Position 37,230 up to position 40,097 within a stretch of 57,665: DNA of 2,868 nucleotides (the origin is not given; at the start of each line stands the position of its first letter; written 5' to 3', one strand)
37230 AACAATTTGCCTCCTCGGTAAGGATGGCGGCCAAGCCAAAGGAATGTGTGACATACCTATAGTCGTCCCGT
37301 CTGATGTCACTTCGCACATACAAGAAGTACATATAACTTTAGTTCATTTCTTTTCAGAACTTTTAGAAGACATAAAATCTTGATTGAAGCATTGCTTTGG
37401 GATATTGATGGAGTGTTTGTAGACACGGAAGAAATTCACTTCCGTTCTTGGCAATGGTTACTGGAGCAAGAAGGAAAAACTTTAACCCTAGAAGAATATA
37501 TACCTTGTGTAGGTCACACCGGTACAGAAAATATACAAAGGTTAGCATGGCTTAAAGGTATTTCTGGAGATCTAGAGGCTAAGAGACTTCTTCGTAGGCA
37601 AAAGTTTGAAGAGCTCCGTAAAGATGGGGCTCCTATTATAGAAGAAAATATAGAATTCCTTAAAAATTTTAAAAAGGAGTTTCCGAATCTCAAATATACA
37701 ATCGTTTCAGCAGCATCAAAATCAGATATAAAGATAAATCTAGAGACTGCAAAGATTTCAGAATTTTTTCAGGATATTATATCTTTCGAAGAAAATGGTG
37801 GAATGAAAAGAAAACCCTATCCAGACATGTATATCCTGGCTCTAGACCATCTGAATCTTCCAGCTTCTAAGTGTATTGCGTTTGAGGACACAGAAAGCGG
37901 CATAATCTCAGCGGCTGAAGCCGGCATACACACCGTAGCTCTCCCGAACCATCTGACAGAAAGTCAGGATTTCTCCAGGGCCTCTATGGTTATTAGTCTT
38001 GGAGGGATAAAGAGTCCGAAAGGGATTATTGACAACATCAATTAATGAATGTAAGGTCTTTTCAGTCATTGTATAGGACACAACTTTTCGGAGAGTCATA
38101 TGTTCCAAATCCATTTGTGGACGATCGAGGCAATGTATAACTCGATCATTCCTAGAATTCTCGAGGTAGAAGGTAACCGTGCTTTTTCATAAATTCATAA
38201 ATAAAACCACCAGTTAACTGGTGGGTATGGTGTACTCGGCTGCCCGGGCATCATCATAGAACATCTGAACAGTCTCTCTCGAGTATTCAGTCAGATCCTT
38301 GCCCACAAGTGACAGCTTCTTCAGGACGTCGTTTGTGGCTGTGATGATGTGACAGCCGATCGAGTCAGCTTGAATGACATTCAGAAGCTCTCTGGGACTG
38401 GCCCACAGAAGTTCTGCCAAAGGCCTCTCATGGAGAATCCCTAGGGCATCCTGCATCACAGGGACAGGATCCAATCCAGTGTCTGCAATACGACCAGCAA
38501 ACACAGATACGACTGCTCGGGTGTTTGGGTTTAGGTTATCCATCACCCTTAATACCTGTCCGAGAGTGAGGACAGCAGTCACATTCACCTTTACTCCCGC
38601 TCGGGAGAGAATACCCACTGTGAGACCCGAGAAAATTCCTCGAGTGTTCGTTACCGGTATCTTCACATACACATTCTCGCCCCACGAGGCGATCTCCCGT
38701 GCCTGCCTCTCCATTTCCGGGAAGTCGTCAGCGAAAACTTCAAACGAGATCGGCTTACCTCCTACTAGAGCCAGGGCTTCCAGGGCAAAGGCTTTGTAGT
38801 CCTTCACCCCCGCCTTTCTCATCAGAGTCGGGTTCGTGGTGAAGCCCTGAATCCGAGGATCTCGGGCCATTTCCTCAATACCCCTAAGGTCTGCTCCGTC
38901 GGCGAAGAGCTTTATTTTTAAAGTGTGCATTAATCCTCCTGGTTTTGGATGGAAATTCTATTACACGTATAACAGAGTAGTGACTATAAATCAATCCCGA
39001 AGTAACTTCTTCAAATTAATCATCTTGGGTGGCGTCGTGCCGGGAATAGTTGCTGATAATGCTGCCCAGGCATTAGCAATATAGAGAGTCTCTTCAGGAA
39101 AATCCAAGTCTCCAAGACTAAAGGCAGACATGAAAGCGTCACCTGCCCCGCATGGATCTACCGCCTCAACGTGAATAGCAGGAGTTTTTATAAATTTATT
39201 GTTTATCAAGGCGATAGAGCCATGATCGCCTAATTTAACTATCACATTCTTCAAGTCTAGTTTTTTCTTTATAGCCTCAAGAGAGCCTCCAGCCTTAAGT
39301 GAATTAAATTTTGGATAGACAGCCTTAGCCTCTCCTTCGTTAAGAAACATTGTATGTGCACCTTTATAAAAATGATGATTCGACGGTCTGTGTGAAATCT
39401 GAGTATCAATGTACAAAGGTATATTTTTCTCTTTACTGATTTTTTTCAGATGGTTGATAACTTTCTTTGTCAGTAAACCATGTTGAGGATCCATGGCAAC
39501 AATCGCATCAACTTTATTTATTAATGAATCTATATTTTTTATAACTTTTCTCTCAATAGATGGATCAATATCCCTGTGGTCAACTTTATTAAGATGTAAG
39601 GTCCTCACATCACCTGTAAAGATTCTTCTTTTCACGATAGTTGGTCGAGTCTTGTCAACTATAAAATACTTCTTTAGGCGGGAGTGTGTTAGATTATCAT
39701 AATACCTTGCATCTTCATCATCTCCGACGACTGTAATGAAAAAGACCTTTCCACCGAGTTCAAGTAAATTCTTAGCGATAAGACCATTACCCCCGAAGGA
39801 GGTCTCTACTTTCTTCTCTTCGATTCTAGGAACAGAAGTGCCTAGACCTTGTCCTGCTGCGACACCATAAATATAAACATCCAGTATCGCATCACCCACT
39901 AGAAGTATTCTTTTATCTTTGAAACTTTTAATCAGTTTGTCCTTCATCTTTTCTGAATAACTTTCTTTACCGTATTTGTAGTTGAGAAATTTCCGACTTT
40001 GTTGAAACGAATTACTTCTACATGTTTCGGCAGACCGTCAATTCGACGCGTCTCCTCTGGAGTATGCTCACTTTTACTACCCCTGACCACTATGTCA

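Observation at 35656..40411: Complete-looking ADP-heptose pathway plus GT9 heptosyltransferase in a lineage not expected to make LPS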

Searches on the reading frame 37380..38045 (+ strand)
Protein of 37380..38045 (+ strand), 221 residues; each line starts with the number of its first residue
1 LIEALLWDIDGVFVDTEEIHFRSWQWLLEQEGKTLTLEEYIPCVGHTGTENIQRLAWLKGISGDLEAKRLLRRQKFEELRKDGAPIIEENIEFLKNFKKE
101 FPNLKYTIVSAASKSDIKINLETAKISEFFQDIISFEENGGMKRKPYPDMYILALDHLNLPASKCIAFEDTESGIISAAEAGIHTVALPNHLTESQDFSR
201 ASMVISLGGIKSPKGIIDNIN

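Call 3: search_protein_families(library=pfam, proteins=[window:37380-38045:+])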
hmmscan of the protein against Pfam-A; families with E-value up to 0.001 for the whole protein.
window:37380-38045:+ (221 aa): 3 families
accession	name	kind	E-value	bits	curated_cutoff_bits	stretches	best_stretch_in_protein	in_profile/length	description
PF13419.12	HAD_2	-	3.4e-25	89.6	23.8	1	6-187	2-177/178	Haloacid dehalogenase-like hydrolase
PF00702.32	Hydrolase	-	1.1e-16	62.3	26.4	1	2-182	1-191/191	haloacid dehalogenase-like hydrolase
PF13242.12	Hydrolase_like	-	0.00097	19.4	22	0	144-197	3-57/75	HAD-hyrolase-like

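Call 4: search_protein_families(library=ncbifam, proteins=[window:37380-38045:+])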
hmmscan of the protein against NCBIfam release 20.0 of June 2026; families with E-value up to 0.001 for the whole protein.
window:37380-38045:+ (221 aa): 21 families
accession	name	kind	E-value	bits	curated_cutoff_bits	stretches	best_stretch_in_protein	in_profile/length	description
TIGR02009.1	PGMB-YQAB-SF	subfamily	1.8e-24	86.9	153.35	1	2-187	1-185/186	beta-phosphoglucomutase family hydrolase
TIGR01990.1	bPGM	equivalog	2.2e-19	70.2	189.4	1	2-188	1-186/187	beta-phosphoglucomutase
NF053653.1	InDiPhoBT2121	equivalog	5e-16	58.9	245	1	3-189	2-187/216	inorganic diphosphatase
NF046057.1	bifunc_MtlD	equivalog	8.8e-15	54.1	800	1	2-188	7-191/683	bifunctional mannitol-1-phosphate dehydrogenase/phosphatase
NF008087.0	PRK10826.1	equivalog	2.8e-14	53.3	191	1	2-195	7-198/222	hexitol phosphatase HxpB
TIGR01509.1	HAD-SF-IA-v3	subfamily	5.4e-14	52.6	29.4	1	143-187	109-153/154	HAD-IA family hydrolase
NF009804.0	PRK13288.1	equivalog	3.7e-13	49.4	218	1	1-192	2-185/215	pyrophosphatase PpaX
NF008000.0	PRK10725.1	equivalog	2.5e-12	47.3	215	1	3-186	6-183/188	fructose-1-phosphate/6-phosphogluconate phosphatase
NF008610.0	PRK11587.1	equivalog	2.8e-11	43.2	282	1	4-204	5-196/219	sugar phosphatase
NF007854.0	PRK10563.1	equivalog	4.6e-11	42.8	211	1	2-184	4-181/221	6-phosphogluconate phosphatase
TIGR02254.1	YjjG_YfnB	equivalog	2.2e-10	40.4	159.9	1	70-207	82-216/223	YjjG family noncanonical pyrimidine nucleotidase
TIGR02247.1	HAD-1A3-hyp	subfamily_domain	6.9e-08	32.5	125.4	1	2-188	2-195/211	epoxide hydrolase N-terminal domain-like phosphatase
TIGR01993.1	Pyr-5-nucltdase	equivalog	8e-08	32.3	142.9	1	94-187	89-182/183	pyrimidine 5'-nucleotidase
TIGR01454.1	AHBA_synth_RP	hypoth_equivalog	1.4e-07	31.4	246.65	1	86-187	76-173/205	AHBA synthesis associated protein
TIGR02253.1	CTE7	subfamily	2.2e-07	30.9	169.75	1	1-192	1-198/221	TIGR02253 family HAD-type hydrolase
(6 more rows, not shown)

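Call 30: search_solved_structures(query=window:37380-38045:+, max_evalue=0.001)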
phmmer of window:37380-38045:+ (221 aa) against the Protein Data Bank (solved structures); distinct sequences matched with E-value up to 0.001: 43.
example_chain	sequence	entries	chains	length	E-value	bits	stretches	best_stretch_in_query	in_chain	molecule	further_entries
3kbb_A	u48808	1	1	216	7.3e-17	65.2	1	3-187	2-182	Phosphorylated carbohydrates phosphatase TM_1254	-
7oct_A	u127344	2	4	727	1.6e-15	60.8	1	4-188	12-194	HAD hydrolase, family IA, variant 3 | Mannitol-1-phosphate dehydrogenase/phosphatase MtlD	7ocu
7ocn_A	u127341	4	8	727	1.6e-15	60.8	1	4-188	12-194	HAD hydrolase, family IA, variant 3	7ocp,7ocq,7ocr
7ocs_A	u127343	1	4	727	1.8e-14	57.4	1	5-188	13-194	HAD hydrolase, family IA, variant 3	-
4uar_A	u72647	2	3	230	1.2e-13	54.7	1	1-205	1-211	Protein CbbY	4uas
6w04_A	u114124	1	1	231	1.7e-13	54.3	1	3-195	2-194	HAD hydrolase, family IA, variant 3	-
3e58_A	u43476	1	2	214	2.8e-13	53.5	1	1-190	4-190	putative Beta-phosphoglucomutase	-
4uat_A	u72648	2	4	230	6.2e-13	52.4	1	1-205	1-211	Protein CbbY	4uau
6hdi_A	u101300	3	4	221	2.2e-12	50.6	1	1-185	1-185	Beta-phosphoglucomutase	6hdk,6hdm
1lvh_A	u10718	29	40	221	3.5e-12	49.9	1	1-185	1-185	beta-phosphoglucomutase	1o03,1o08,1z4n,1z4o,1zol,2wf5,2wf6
6hdh_A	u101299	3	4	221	3.6e-12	49.9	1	1-185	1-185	Beta-phosphoglucomutase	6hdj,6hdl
5olw_A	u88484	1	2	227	3.8e-12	49.8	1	1-185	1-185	Beta-phosphoglucomutase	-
5ok0_A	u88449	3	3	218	1.7e-11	47.7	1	1-185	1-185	Beta-phosphoglucomutase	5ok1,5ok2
5ojz_A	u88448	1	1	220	1.7e-11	47.7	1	1-185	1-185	Beta-phosphoglucomutase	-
6hdf_A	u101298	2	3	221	1.7e-11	47.7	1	1-185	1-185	Beta-phosphoglucomutase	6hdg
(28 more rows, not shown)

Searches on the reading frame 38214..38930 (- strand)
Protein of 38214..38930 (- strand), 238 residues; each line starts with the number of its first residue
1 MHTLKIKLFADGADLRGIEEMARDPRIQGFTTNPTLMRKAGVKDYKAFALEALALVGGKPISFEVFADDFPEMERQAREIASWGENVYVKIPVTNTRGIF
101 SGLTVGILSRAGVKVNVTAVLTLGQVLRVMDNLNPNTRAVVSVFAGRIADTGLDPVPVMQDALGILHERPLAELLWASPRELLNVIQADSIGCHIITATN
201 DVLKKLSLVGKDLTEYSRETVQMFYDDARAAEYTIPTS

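Call 3: search_protein_families(library=pfam, proteins=[window:38214-38930:-])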
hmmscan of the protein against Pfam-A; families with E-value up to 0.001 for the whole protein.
window:38214-38930:- (238 aa): 1 family
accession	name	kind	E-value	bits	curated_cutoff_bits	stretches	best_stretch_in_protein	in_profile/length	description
PF00923.25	TAL_FSA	-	2.6e-39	135.7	27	1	8-232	1-282/285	Transaldolase/Fructose-6-phosphate aldolase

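Call 4: search_protein_families(library=ncbifam, proteins=[window:38214-38930:-])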
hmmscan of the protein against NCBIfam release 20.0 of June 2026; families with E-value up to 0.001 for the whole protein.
window:38214-38930:- (238 aa): 6 families
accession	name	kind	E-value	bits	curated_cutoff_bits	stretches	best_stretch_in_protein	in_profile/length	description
TIGR02134.1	transald_staph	equivalog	2.4e-96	322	281.95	1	1-235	1-235/236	transaldolase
TIGR00875.1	fsa_talC_mipB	equivalog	6.8e-24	84.5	245.95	1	7-216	2-200/213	fructose-6-phosphate aldolase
NF009299.0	PRK12656.1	equivalog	2.9e-13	49.9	214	1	10-205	5-195/222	fructose-6-phosphate aldolase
NF009296.0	PRK12653.1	subfamily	1.1e-12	48.2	306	1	7-206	2-194/220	fructose-6-phosphate aldolase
NF003026.0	PRK03903.1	equivalog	6e-05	22.4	344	1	85-165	123-208/323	transaldolase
NF002881.0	PRK03343.1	subfamily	0.00019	20.6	367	0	73-131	122-178/370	transaldolase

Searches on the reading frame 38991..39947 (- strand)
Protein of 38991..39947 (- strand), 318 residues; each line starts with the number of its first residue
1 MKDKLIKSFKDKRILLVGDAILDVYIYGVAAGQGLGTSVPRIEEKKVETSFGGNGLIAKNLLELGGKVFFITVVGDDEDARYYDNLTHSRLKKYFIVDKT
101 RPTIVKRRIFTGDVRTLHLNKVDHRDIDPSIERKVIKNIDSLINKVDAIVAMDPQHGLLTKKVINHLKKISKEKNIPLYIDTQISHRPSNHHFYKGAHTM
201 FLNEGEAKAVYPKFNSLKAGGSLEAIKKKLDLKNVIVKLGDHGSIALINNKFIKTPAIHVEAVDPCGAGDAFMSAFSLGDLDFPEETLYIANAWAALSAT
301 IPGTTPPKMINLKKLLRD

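Call 3: search_protein_families(library=pfam, proteins=[window:38991-39947:-])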
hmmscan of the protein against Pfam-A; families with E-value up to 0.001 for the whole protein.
window:38991-39947:- (318 aa): 1 family
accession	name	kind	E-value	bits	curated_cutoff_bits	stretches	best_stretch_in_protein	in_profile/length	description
PF00294.29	PfkB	-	6.9e-30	104.9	25.8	1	13-307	3-298/302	pfkB family carbohydrate kinase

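Call 4: search_protein_families(library=ncbifam, proteins=[window:38991-39947:-])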
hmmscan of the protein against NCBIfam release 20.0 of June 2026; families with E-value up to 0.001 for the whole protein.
window:38991-39947:- (318 aa): 19 families
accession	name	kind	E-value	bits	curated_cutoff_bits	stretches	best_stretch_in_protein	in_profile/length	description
TIGR02198.1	rfaE_dom_I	equivalog_domain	1.9e-46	158.6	345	1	6-314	2-312/315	D-glycero-beta-D-manno-heptose-7-phosphate kinase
NF008454.0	PRK11316.1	equivalog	8.1e-28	97.2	521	1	6-316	5-312/475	bifunctional D-glycero-beta-D-manno-heptose-7-phosphate kinase/D-glycero-beta-D-manno-heptose 1-phosphate adenylyltransferase HldE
TIGR02152.1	D_ribokin_bact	equivalog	4.6e-17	62.3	299.65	1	43-305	26-287/298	ribokinase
TIGR03168.1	1-PFK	subfamily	1.9e-14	53.3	216.4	1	45-316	28-299/305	hexose kinase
TIGR03828.1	pfkB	equivalog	2.9e-13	49.5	292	1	45-316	28-299/305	1-phosphofructokinase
TIGR04382.1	myo_inos_iolC_N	equivalog_domain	3e-13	49.7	300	1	229-307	217-300/309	5-dehydro-2-deoxygluconokinase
NF041332.1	KDG_KDGal_kin_Halo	equivalog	7.9e-10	38.7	440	1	224-304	215-297/320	bifunctional 2-dehydro-3-deoxygluconokinase/2-dehydro-3-deoxygalactonokinase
NF053626.1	RibKinHalex1628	equivalog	2.6e-09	37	330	1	165-304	144-278/293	ATP-dependent ribose-1-phosphate kinase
NF007321.0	PRK09813.1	equivalog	7.4e-09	35.4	247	1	230-279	184-233/261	fructoselysine 6-kinase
NF006957.1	PRK09434.1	equivalog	5.8e-08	32.6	450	1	222-276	202-256/302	fructokinase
NF041320.1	pfkB_Halo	equivalog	8.8e-08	31.9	400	1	52-313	37-291/302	1-phosphofructokinase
NF049991.1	TagKinase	equivalog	1.1e-06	27.7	420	1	225-301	217-298/321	tagatose kinase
NF010033.0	PRK13508.1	equivalog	2.6e-06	26.9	469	1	46-279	30-262/309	tagatose-6-phosphate kinase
NF040938.1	KDG_KDGal_kin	equivalog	2.7e-06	26.7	400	1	228-304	211-289/305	bifunctional 2-dehydro-3-deoxygluconokinase/2-dehydro-3-deoxygalactonokinase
NF041134.1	R1P_kin_Thcocales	equivalog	4.1e-06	26.4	500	1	43-279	28-241/291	ADP-dependent ribose-1-phosphate kinase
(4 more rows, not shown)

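Call 13: find_related_loci(query=window:38991-39947:-, collection=genome_contigs, flank=10000)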
Query window:38991-39947:- (318 aa) in genome_contigs; peptide patterns used: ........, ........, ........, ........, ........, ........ (x = any residue, [..] = any of these).
240 stretches matched a pattern, but none encodes a relative of the query by tblastn (E <= 1e-3).

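Call 28: search_solved_structures(query=window:38991-39947:-, show_alignments=2)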
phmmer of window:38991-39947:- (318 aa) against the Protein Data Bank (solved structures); distinct sequences matched with E-value up to 0.001: 16.
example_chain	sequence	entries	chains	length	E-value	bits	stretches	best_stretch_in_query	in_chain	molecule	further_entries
4e84_A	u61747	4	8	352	5.1e-12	49.1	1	12-276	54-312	D-beta-D-heptose 7-phosphate kinase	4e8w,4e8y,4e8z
1vm7_A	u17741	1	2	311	1e-08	38.2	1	228-303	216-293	ribokinase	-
3hj6_A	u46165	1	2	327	2e-08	37.3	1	229-298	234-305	Fructokinase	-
1v19_A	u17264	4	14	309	1e-07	35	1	204-299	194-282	2-KETO-3-DEOXYGLUCONATE KINASE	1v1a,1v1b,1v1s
6ilr_A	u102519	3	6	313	3.7e-06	29.9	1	174-314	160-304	Ribokinase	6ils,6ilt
1gqt_A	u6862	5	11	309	4.9e-05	26.2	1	229-306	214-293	RIBOKINASE | PROTEIN (RIBOKINASE)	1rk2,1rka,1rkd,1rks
3q1y_A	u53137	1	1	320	8.1e-05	25.5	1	46-296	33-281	Lin2199 protein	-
3kd6_A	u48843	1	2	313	9.8e-05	25.2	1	202-276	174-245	Carbohydrate kinase, PfkB family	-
6znx_A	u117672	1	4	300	0.0001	25.1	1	230-307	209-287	Ribokinase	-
8cqx_A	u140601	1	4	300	0.00011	25.1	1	230-307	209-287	Ribokinase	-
3hic_A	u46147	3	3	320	0.00012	25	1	46-296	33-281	Lin2199 protein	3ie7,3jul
5zwy_A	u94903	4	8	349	0.00022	24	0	221-304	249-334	Ribokinase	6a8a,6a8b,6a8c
3iq0_A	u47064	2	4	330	0.00031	23.5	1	231-303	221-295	putative Ribokinase II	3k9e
3h49_A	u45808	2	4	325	0.0008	22.2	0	231-306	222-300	Ribokinase | Uncharacterized sugar kinase ydjH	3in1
4wjm_A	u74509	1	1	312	0.00097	21.9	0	228-274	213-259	Ribokinase:Carbohydrate kinase, PfkB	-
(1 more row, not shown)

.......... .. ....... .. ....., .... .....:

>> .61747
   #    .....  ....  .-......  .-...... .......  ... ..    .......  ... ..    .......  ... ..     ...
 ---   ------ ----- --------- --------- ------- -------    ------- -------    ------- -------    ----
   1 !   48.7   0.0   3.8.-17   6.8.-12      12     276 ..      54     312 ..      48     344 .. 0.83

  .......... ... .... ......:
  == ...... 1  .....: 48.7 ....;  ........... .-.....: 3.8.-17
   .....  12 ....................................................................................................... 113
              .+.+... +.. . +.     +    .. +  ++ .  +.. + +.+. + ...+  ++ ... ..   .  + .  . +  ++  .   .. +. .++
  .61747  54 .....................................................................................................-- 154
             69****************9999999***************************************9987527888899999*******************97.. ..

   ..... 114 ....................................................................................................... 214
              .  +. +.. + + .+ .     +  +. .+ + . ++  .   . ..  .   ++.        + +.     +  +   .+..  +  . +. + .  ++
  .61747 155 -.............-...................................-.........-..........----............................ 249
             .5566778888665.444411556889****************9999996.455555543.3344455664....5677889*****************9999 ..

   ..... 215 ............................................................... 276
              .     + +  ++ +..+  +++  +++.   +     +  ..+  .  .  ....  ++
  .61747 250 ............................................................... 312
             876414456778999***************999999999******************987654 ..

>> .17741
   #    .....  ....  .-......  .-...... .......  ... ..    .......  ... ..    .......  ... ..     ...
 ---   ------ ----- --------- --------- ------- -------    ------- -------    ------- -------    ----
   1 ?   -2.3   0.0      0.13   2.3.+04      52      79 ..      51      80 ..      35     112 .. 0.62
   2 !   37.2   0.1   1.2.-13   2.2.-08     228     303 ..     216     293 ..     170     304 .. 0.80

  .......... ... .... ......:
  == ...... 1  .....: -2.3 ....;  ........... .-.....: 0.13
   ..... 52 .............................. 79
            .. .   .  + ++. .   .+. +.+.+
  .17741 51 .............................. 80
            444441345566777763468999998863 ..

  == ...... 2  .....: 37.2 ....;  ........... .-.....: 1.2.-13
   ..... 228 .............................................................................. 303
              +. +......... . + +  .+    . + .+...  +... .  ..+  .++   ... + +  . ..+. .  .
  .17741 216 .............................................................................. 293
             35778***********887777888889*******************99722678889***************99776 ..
